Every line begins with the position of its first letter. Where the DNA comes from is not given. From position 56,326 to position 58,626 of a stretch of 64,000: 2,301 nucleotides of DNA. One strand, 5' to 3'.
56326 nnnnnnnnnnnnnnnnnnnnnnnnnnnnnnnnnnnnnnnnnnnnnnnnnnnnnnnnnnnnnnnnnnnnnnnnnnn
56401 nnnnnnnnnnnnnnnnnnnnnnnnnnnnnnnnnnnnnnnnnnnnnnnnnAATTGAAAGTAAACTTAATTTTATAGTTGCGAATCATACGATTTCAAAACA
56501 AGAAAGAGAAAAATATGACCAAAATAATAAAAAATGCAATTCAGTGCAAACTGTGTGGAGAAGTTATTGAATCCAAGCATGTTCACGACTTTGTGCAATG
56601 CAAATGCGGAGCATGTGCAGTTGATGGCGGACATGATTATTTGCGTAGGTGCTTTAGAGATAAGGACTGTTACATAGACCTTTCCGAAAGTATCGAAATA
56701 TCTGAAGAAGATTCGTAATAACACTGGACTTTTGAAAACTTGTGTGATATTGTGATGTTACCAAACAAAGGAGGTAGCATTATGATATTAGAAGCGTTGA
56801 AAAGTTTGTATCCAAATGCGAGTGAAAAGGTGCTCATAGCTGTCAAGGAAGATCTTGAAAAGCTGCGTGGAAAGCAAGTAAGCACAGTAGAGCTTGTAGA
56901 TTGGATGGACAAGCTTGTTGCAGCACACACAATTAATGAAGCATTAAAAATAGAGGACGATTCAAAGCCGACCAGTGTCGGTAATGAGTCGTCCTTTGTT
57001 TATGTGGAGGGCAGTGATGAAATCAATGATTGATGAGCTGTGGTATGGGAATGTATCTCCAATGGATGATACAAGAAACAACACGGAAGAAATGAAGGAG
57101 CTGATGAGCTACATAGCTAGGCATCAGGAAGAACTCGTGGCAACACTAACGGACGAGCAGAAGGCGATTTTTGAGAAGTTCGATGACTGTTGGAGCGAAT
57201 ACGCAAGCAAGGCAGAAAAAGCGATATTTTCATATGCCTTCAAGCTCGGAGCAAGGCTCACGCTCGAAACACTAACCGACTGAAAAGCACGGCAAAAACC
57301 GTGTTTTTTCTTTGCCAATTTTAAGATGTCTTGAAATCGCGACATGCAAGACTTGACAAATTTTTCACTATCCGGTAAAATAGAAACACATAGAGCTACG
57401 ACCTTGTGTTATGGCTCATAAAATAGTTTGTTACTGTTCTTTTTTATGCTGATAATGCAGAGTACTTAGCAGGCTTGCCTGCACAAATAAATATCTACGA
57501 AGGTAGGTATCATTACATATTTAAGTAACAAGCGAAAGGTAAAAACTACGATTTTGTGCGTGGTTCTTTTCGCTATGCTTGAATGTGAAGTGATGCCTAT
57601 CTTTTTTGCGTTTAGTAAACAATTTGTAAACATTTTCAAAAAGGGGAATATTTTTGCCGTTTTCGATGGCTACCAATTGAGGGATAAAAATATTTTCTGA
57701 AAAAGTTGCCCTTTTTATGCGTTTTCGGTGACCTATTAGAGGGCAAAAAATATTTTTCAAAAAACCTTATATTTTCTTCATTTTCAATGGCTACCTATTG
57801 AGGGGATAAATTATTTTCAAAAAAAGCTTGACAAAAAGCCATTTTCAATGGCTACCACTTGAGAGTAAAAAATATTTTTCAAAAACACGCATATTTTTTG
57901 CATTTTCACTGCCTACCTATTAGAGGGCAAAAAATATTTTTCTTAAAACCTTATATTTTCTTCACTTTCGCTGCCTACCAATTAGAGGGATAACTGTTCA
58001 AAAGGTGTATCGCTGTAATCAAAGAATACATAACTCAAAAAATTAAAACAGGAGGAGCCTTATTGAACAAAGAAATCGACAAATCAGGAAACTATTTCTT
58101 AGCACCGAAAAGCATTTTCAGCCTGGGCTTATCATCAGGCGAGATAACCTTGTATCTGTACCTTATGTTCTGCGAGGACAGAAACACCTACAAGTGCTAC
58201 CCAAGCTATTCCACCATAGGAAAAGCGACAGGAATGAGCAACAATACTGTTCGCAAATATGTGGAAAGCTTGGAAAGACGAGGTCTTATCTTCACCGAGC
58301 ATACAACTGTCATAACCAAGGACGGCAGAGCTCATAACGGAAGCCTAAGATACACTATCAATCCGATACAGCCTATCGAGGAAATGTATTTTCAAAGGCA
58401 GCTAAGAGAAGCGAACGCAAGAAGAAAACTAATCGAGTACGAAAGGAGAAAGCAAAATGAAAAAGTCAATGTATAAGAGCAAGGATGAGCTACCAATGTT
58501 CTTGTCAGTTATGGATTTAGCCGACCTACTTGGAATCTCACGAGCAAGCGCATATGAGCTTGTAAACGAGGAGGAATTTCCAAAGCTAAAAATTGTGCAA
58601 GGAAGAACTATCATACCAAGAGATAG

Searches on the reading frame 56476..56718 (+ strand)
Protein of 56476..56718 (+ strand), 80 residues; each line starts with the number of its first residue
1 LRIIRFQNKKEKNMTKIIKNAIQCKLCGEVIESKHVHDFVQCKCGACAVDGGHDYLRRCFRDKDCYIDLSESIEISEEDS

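Call 45: search_protein_families(library=pfam, proteins=[window:56476-56718:+], max_evalue=10)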
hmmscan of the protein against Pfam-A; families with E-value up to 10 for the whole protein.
window:56476-56718:+ (80 aa): 1 family
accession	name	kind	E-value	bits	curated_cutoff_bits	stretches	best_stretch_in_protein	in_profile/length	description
PF24749.2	DUF7695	-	7.9e-28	96.4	25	1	16-71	1-56/58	Domain of unknown function (DUF7695)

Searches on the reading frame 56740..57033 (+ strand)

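Call 45: search_protein_families(library=pfam, proteins=[window:56740-57033:+], max_evalue=10)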
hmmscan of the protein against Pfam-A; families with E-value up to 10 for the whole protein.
window:56740-57033:+ (97 aa): 1 family
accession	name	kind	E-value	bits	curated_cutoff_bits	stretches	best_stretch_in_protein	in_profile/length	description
PF24875.1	DUF7736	-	0.13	12.9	25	1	35-63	21-48/59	Domain of unknown function (DUF7736)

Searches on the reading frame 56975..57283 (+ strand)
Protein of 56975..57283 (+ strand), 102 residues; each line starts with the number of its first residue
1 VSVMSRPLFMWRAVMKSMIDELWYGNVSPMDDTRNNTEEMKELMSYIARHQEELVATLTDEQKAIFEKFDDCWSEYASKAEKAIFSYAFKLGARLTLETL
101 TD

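Call 10: search_protein_families(library=pfam, proteins=[window:56975-57283:+], max_evalue=0.001)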
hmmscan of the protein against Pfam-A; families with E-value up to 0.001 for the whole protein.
window:56975-57283:+ (102 aa): 2 families
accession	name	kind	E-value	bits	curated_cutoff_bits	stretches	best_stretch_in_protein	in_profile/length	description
PF20648.2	DUF6809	-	6.6e-23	81.8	27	1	15-99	1-85/85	Family of unknown function (DUF6809)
PF07813.17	LTXXQ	-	0.00037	21.6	24.3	1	32-68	62-98/100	LTXXQ motif family protein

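Call 14: search_protein_families(library=padloc, proteins=[window:56975-57283:+], max_evalue=0.01)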
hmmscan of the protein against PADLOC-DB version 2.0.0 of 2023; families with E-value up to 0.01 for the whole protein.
window:56975-57283:+ (102 aa): 0 families

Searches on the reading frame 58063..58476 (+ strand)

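Call 10: search_protein_families(library=pfam, proteins=[window:58063-58476:+], max_evalue=0.001)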
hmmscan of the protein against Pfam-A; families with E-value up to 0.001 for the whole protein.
window:58063-58476:+ (137 aa): 3 families
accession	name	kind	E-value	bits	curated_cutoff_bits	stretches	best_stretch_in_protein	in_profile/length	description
PF13730.12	HTH_36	-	4.3e-14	52.5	25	1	22-76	2-55/55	Helix-turn-helix domain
PF01978.25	TrmB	-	3.3e-05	24.1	25.6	1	21-82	4-58/68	Sugar-specific transcriptional regulator TrmB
PF13412.12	HTH_24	-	0.00031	20.7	21.9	1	48-76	19-47/48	Winged helix-turn-helix DNA-binding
